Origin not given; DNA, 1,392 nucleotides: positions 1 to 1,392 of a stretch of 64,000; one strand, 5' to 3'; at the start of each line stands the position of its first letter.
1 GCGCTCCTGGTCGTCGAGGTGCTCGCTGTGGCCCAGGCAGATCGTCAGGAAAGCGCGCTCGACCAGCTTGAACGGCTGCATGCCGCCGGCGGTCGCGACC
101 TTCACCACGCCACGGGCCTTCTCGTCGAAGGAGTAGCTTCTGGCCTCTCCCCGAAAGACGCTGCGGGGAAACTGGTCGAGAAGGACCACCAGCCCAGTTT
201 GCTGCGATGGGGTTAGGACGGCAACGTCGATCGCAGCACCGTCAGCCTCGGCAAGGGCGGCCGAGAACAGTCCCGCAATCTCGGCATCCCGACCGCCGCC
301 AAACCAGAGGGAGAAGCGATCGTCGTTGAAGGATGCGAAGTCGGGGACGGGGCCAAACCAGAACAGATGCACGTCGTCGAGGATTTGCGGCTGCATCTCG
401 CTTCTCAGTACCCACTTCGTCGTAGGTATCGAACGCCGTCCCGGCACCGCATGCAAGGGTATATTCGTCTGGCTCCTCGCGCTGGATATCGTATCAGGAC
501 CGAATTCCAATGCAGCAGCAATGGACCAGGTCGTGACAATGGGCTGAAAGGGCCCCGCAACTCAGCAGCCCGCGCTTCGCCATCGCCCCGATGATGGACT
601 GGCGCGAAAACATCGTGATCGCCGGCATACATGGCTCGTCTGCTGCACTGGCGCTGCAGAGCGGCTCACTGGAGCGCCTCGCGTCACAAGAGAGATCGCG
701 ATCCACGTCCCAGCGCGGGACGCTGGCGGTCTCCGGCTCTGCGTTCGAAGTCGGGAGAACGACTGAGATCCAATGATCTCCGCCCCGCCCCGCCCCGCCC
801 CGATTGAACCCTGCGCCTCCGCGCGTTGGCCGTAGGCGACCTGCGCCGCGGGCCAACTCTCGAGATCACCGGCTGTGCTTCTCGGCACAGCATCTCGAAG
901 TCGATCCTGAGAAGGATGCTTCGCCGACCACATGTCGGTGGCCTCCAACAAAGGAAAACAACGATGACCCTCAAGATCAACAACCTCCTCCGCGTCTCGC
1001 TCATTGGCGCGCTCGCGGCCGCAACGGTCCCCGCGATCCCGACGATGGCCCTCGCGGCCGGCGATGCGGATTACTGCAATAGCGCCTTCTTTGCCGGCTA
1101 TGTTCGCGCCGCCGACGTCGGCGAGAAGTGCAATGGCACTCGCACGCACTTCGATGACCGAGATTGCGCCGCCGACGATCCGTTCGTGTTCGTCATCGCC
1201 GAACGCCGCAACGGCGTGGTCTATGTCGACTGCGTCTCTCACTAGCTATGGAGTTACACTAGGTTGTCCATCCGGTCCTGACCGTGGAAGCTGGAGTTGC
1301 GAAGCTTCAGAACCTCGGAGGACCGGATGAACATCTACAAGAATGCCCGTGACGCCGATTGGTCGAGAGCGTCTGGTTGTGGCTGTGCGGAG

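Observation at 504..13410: A 12.8 kb island inserted in the 5' end of dusA, flanked by a duplicated dusA 5' segment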

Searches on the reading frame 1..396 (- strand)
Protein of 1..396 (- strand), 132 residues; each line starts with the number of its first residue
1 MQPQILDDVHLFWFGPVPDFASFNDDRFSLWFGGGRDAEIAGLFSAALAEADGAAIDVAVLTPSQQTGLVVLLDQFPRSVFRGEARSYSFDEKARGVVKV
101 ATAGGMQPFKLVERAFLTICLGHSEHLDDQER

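Call 12: search_protein_families(library=pfam, proteins=[window:1-396:-], max_evalue=0.01)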
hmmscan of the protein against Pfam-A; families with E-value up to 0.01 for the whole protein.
window:1-396:- (132 aa): 1 family
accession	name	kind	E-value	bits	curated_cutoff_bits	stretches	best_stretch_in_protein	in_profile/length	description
PF06041.17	DUF924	-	5e-21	76.1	27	1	10-132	2-120/180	Bacterial protein of unknown function (DUF924)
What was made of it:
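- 1..396 (-): 5' part of a DUF924 gene (199 aa; runs off the left edge of the window). It belongs to the lineage-specific block, not to the conserved backbone. Pfam DUF924 at 5e-21 (call 12).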

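Call 31: find_homologous_proteins(query=window:1-396:-, max_evalue=1e-10)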
Query window:1-396:- (132 aa): 38 proteins with E <= 1e-10 among 237 candidates.
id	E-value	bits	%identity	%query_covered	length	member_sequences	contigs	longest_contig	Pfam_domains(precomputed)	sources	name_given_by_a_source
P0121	6.5e-82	290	100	100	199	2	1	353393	PF06041.18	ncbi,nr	ncbi:MAG: DUF924 domain-containing protein [Bauldia sp.]|nr:DUF924 domain-containing protein [Bauldi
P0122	1.2e-59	218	75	99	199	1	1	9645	PF06041.18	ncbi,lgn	-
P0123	2.8e-59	216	74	99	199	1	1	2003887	PF06041.18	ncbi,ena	-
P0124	7.6e-57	209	71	100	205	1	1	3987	PF06041.18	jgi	-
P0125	3.6e-55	203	70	100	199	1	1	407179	PF06041.18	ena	-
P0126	1.0e-54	202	69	99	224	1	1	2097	PF06041.18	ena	-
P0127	1.1e-54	202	70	100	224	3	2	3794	PF06041.18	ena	-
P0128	2.8e-54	200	69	100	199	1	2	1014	PF06041.18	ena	-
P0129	8.4e-54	199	68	100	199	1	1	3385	PF06041.18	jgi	jgi:uncharacterized protein (DUF924 family)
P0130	1.5e-52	195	65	100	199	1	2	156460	PF06041.18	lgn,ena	-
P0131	5.9e-51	190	68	100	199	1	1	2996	PF06041.18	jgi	jgi:uncharacterized protein (DUF924 family)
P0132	1.9e-50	188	69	96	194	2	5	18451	PF06041.18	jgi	jgi:uncharacterized protein (DUF924 family)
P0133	2.5e-50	187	66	99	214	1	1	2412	PF06041.18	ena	-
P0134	7.6e-49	183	66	100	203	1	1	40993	PF06041.18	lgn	-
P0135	1.8e-45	172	62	100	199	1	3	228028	PF06041.18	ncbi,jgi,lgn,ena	-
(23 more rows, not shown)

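Call 32: find_encoding_contigs(protein=P0121, flank=10000, max_places=4)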
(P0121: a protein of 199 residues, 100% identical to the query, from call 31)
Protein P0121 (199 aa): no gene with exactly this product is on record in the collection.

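Call 33: find_encoding_contigs(protein=P0123, flank=10000, max_places=3)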
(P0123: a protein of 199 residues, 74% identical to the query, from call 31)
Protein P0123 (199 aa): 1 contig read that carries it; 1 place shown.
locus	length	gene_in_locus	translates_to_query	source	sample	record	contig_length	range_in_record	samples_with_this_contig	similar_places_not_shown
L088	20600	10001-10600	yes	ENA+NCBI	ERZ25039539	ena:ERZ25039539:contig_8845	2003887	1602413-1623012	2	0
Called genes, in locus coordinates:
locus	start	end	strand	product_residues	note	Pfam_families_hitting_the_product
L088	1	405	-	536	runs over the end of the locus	PF00890:FAD_binding_2 (faint), PF01266:DAO (faint), PF13450:NAD_binding_8 (faint), PF00732:GMC_oxred_N, PF05199:GMC_oxred_C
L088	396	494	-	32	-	-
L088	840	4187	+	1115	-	PF00989:PAS (faint), PF08448:PAS_4 (faint), PF12860:PAS_7, PF12860:PAS_7, PF13188:PAS_8 (weak), PF12860:PAS_7, PF00990:GGDEF, PF00563:EAL, +1 more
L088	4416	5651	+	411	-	PF00691:OmpA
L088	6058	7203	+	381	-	PF13407:Peripla_BP_4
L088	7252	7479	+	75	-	-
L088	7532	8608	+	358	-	PF05227:CHASE3, PF07536:HWE_HK, PF07568:HisKA_2, PF02518:HATPase_c (weak)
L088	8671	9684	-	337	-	PF07690:MFS_1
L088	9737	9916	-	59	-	-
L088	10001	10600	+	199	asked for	PF06041:DUF924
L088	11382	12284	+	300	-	PF00248:Aldo_ket_red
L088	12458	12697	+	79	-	PF04654:DUF599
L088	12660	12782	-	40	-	-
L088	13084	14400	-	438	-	-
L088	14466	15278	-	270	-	PF01738:DLH (faint), PF07224:Chlorophyllase, PF20434:BD-FAE, PF00561:Abhydrolase_1 (faint), PF07859:Abhydrolase_3, PF12697:Abhydrolase_6 (weak), PF00326:Peptidase_S9, PF00135:COesterase, +1 more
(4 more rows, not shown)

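Call 56: search_protein_families(library=ncbifam, proteins=[L090:10996-11826:-, L090:11893-12756:-, L090:13073-13504:-], max_evalue=0.01)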
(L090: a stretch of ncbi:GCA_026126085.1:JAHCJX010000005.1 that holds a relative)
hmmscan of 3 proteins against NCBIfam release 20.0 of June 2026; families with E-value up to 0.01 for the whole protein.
L090:10996-11826:- (276 aa): 0 families

L090:11893-12756:- (287 aa): 0 families

L090:13073-13504:- (143 aa): 5 families
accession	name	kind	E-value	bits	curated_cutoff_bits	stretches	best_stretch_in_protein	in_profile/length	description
NF008113.2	PRK10860.1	equivalog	3.6e-21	75.7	150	1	1-97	11-108/165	tRNA adenosine(34) deaminase TadA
NF041025.1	antiphage_deaminase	equivalog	3.5e-11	42.6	400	1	44-91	337-384/437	anti-phage dCTP deaminase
TIGR00326.1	eubact_ribD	equivalog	2.8e-10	39.9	156.35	1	1-111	1-115/343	bifunctional diaminohydroxyphosphoribosylaminopyrimidine deaminase/5-amino-6-(5-phosphoribosylamino)uracil reductase RibD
NF008052.0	PRK10786.1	equivalog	8.4e-07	28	500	1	18-92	26-98/367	bifunctional diaminohydroxyphosphoribosylaminopyrimidine deaminase/5-amino-6-(5-phosphoribosylamino)uracil reductase RibD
TIGR02571.1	ComEB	equivalog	5.4e-05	23.2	219.45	1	45-95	68-117/151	ComE operon protein 2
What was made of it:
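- Tried and rejected: NCBIfam gave no equivalog-level name for any cargo protein (call 56).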

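Call 66: find_encoding_contigs(protein=P0122, flank=10000, max_places=3)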
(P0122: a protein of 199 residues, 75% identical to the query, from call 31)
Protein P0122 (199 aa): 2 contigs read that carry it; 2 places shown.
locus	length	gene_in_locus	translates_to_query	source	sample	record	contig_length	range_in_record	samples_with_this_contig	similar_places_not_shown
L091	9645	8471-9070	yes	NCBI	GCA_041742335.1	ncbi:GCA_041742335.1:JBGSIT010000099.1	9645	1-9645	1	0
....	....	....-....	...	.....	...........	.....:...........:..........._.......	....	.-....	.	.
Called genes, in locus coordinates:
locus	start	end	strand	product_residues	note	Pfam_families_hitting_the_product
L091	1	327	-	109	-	?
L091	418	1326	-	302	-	PF00294:PfkB, PF08543:Phos_pyr_kin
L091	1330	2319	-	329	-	PF01261:AP_endonuc_2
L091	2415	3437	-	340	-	PF01073:3Beta_HSD, PF01370:Epimerase, PF02719:Polysacc_synt_2, PF04321:RmlD_sub_bind, PF13460:NAD_binding_10 (faint), PF16363:GDP_Man_Dehyd, PF07993:NAD_binding_4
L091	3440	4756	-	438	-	PF03721:UDPG_MGDP_dh_N, PF00984:UDPG_MGDP_dh, PF03720:UDPG_MGDP_dh_C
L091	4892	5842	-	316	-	PF01370:Epimerase, PF04321:RmlD_sub_bind (weak), PF16363:GDP_Man_Dehyd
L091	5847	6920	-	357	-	PF01370:Epimerase, PF04321:RmlD_sub_bind (faint), PF16363:GDP_Man_Dehyd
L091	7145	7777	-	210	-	PF13401:AAA_22 (faint), PF13238:AAA_18 (faint)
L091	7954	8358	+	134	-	PF04828:GFA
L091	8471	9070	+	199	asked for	PF06041:DUF924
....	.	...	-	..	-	?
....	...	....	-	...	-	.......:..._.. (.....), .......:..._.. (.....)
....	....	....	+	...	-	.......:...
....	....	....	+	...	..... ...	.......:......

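Call 80: search_protein_families(library=padloc, proteins=[L090:10996-11826:-, L090:11893-12756:-, L090:13073-13504:-], max_evalue=0.001)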
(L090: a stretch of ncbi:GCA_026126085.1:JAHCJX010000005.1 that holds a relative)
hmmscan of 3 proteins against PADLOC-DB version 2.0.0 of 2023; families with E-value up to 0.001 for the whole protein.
L090:10996-11826:- (276 aa): 0 families

L090:11893-12756:- (287 aa): 0 families

L090:13073-13504:- (143 aa): 1 family
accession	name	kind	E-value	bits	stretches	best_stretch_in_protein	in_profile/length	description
PDLC02373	dCTPase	-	1.1e-12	45.6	1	44-92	438-485/630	-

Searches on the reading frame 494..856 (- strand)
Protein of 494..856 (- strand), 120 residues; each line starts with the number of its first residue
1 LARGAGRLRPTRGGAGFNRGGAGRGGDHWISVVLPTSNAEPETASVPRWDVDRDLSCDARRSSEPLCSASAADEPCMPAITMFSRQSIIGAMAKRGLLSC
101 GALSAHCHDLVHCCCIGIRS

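Call 71: search_protein_families(library=pfam, proteins=[window:494-856:-], max_evalue=1)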
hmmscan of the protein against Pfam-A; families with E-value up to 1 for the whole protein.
window:494-856:- (120 aa): 0 families

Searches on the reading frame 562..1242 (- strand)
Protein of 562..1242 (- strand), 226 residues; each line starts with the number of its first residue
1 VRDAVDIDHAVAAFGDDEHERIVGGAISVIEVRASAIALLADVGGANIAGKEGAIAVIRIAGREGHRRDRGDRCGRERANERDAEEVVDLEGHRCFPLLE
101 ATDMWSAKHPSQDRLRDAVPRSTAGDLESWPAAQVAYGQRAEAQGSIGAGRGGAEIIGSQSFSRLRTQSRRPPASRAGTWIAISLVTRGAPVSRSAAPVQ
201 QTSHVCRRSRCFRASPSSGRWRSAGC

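Call 12: search_protein_families(library=pfam, proteins=[window:562-1242:-], max_evalue=0.01)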
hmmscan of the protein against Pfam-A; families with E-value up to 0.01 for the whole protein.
window:562-1242:- (226 aa): 0 families

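Call 71: search_protein_families(library=pfam, proteins=[window:562-1242:-], max_evalue=1)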
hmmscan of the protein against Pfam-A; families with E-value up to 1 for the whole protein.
window:562-1242:- (226 aa): 0 families

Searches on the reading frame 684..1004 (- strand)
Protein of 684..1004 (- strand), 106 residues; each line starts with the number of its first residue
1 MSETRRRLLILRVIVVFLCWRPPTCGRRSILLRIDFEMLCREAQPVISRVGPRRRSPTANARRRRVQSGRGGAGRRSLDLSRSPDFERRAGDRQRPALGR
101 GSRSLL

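Call 71: search_protein_families(library=pfam, proteins=[window:684-1004:-], max_evalue=1)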
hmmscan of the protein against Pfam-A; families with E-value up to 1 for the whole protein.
window:684-1004:- (106 aa): 1 family
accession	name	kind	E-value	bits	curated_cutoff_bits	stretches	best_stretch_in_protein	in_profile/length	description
PF12223.13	DUF3602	-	0.1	13.7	21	1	58-94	24-58/80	Protein of unknown function (DUF3602)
